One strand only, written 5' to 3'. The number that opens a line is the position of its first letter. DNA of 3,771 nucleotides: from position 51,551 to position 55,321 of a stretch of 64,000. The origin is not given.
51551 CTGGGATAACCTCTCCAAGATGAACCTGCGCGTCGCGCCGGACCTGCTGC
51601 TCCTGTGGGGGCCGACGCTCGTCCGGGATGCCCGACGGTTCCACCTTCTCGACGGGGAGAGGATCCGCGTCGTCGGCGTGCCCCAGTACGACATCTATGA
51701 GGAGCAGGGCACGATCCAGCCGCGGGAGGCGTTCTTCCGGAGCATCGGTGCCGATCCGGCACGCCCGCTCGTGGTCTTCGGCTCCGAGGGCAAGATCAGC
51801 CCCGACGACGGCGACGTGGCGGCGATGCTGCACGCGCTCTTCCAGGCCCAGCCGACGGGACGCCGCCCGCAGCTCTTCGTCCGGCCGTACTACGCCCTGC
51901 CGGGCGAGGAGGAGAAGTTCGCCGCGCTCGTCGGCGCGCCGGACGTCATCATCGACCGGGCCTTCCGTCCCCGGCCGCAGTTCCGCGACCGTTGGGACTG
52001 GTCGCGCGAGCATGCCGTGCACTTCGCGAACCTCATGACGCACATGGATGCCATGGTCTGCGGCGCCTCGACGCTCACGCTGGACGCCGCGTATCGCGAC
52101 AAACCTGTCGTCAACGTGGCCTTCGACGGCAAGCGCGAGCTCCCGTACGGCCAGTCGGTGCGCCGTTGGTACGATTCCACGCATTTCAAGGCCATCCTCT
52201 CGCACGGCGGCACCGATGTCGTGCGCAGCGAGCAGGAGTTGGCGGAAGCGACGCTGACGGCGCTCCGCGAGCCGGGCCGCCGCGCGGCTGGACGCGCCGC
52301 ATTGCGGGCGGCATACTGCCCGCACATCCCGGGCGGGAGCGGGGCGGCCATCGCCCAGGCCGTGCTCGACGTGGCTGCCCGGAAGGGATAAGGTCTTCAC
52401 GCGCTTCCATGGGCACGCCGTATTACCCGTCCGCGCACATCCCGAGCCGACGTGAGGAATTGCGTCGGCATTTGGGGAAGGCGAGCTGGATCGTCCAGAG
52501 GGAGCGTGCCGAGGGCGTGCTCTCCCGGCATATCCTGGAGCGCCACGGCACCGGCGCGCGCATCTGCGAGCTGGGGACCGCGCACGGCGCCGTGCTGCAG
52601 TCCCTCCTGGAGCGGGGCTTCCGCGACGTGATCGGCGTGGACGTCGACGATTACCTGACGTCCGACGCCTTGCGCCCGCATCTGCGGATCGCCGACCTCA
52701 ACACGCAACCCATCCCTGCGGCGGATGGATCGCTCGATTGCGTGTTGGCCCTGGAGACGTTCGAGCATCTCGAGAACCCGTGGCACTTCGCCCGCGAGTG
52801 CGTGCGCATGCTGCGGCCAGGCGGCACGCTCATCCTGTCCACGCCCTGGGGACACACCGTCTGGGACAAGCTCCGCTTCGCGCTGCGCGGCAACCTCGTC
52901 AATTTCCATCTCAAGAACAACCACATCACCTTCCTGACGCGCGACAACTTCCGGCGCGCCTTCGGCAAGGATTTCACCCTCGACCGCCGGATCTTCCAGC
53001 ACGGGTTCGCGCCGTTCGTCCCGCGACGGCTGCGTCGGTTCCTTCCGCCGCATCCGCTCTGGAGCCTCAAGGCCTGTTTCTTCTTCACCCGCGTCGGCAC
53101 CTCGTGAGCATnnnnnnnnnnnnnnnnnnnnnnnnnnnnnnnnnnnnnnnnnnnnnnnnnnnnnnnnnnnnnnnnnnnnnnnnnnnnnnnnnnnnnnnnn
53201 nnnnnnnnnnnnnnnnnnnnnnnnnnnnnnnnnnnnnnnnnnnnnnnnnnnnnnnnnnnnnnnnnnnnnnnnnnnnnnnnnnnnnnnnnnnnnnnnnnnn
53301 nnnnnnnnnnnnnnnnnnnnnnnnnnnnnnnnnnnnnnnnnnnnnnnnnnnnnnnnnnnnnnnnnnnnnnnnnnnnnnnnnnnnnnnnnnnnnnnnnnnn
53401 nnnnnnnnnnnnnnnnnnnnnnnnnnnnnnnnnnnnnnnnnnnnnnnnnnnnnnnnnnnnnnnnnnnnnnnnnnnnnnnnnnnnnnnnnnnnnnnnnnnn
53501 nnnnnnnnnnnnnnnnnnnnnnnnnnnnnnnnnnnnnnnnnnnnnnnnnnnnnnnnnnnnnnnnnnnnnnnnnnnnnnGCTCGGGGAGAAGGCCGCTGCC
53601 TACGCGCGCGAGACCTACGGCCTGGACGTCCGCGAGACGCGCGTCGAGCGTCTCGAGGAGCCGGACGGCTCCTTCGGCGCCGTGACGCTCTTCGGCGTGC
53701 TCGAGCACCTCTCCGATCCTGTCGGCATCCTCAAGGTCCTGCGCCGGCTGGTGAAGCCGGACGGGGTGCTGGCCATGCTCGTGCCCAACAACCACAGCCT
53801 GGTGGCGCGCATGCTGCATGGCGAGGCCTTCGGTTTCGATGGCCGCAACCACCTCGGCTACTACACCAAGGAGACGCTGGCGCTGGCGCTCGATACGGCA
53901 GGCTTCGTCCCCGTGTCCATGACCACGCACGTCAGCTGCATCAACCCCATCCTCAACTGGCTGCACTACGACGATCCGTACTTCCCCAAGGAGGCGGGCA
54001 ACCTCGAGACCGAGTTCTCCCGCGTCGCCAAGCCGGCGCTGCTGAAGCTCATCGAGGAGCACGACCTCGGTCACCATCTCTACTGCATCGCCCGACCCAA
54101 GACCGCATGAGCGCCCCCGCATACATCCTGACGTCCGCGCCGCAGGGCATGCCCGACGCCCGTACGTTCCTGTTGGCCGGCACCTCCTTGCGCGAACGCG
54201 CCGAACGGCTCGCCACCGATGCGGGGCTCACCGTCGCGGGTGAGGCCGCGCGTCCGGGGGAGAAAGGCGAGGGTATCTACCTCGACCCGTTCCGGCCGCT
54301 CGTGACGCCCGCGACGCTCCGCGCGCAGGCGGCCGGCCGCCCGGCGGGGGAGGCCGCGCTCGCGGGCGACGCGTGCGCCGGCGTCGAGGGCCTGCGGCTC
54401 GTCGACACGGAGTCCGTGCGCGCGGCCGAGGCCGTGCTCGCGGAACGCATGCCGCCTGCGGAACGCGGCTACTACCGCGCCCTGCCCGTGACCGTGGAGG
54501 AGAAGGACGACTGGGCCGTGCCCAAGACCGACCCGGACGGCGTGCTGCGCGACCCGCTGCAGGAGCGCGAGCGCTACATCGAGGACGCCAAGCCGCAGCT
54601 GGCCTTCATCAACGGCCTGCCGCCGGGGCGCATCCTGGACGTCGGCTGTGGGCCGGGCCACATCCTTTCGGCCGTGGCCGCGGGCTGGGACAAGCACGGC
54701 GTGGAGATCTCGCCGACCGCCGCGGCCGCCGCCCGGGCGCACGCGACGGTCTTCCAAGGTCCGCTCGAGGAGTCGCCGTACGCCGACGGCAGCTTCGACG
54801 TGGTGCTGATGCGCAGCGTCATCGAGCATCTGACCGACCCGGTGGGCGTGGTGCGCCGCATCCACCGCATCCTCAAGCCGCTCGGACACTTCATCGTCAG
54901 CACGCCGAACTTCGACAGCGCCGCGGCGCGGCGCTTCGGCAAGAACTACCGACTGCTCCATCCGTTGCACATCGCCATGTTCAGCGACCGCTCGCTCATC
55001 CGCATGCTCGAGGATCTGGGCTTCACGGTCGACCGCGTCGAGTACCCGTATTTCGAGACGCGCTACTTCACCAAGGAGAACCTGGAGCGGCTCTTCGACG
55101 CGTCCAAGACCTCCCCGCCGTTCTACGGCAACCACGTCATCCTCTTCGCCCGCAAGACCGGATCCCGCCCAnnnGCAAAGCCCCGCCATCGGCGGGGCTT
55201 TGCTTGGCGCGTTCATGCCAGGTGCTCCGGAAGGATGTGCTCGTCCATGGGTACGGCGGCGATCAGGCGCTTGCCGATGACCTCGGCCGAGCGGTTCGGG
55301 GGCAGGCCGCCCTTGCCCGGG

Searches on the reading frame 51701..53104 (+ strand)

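Call 67: search_protein_families(library=pfam, proteins=[window:51701-53104:+], max_evalue=0.01)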
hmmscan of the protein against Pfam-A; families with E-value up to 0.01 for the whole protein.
window:51701-53104:+ (468 aa): 5 families
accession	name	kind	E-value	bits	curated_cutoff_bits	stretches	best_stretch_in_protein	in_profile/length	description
PF13489.12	Methyltransf_23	-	1.5e-15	57.7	27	1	278-422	16-155/164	Methyltransferase domain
PF08241.18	Methyltransf_11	-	4.1e-15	56.6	21.2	1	290-379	2-95/95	Methyltransferase domain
PF13649.12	Methyltransf_25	-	3.1e-09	37.8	27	1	288-375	1-97/97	Methyltransferase domain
PF08242.18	Methyltransf_12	-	1.9e-08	35.3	30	1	290-377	2-98/98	Methyltransferase domain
PF13847.12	Methyltransf_31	-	0.002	18.3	27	0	285-383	4-113/145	Methyltransferase domain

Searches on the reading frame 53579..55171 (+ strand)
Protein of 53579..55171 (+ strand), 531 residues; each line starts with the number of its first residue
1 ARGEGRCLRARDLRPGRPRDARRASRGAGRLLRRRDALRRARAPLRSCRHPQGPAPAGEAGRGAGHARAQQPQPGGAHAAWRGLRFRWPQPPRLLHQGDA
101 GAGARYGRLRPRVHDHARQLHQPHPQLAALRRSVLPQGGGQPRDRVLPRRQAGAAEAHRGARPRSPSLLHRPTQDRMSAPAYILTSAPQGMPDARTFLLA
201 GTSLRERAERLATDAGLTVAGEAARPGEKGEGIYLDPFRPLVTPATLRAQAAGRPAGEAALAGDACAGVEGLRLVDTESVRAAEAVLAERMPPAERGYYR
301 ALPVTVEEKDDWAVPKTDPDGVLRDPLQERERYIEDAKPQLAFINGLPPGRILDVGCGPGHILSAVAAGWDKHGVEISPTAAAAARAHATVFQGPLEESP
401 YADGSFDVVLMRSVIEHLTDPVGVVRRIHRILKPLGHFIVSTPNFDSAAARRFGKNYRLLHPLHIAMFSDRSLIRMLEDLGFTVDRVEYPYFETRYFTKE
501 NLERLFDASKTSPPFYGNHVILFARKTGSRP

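Call 67: search_protein_families(library=pfam, proteins=[window:53579-55171:+], max_evalue=0.01)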
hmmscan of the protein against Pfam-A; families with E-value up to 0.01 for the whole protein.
window:53579-55171:+ (531 aa): 7 families
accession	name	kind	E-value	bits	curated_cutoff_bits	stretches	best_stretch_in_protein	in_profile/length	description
PF13489.12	Methyltransf_23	-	1e-26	94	27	1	329-485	4-162/164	Methyltransferase domain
PF08241.18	Methyltransf_11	-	3e-20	73.1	21.2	1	353-440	1-95/95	Methyltransferase domain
PF13847.12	Methyltransf_31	-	7.8e-16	58.5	27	1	351-448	6-117/145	Methyltransferase domain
PF13649.12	Methyltransf_25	-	2.9e-15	57.2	27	1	352-436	1-97/97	Methyltransferase domain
PF08242.18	Methyltransf_12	-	3.1e-14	53.9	30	1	353-438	1-98/98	Methyltransferase domain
PF07021.18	MetW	-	5.9e-08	33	21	1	350-446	15-113/193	Methionine biosynthesis protein MetW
PF01209.24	Ubie_methyltran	-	0.0041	16.9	20.1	0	389-440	100-151/233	ubiE/COQ5 methyltransferase family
